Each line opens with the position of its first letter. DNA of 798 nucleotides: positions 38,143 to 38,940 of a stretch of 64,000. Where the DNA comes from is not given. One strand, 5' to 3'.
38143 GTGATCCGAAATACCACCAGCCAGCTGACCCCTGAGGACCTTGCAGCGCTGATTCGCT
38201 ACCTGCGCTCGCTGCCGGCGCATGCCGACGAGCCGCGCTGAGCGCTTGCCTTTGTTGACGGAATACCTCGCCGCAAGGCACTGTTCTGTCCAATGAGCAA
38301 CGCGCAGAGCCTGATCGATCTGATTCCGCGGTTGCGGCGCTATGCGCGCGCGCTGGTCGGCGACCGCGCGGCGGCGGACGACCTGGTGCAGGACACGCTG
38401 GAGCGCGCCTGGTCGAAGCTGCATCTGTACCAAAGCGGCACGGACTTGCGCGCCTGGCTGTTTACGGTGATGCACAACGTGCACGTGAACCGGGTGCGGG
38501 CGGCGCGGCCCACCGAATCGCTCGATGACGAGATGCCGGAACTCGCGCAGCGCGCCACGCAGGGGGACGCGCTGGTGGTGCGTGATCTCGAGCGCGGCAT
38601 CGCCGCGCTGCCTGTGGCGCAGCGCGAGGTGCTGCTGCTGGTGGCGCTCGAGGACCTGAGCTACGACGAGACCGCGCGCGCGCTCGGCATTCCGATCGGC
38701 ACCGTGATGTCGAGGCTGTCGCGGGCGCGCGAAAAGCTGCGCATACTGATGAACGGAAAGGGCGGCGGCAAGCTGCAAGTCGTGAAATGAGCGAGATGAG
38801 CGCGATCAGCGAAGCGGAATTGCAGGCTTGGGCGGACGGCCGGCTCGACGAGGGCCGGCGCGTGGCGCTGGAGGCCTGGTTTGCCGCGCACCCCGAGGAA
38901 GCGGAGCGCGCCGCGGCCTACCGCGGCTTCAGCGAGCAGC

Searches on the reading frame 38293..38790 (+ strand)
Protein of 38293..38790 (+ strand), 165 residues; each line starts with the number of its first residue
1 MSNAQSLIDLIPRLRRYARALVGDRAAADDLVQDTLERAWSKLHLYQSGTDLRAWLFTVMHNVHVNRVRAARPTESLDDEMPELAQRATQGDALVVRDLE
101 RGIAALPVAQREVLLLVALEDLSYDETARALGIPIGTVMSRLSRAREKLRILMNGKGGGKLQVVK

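Call 8: search_protein_families(library=pfam, proteins=[window:38293-38790:+])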
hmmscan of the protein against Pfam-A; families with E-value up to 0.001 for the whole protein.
window:38293-38790:+ (165 aa): 5 families
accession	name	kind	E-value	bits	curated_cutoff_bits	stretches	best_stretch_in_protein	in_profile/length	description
PF22029.2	PhyR_sigma2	-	2.6e-23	82.2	27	1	10-61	4-55/55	Sigma2 domain of PhyR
PF08281.18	Sigma70_r4_2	-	7.7e-18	64.3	25.7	1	98-149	3-54/54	Sigma-70, region 4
PF04542.20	Sigma70_r2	-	3.9e-15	55.8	24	1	11-72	6-69/71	Sigma-70 region 2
PF04545.22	Sigma70_r4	-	1.2e-11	44.4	24.1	1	103-150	2-49/50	Sigma-70, region 4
PF07638.17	Sigma70_ECF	-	0.00072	19.9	21.1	0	89-151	119-181/185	ECF sigma factor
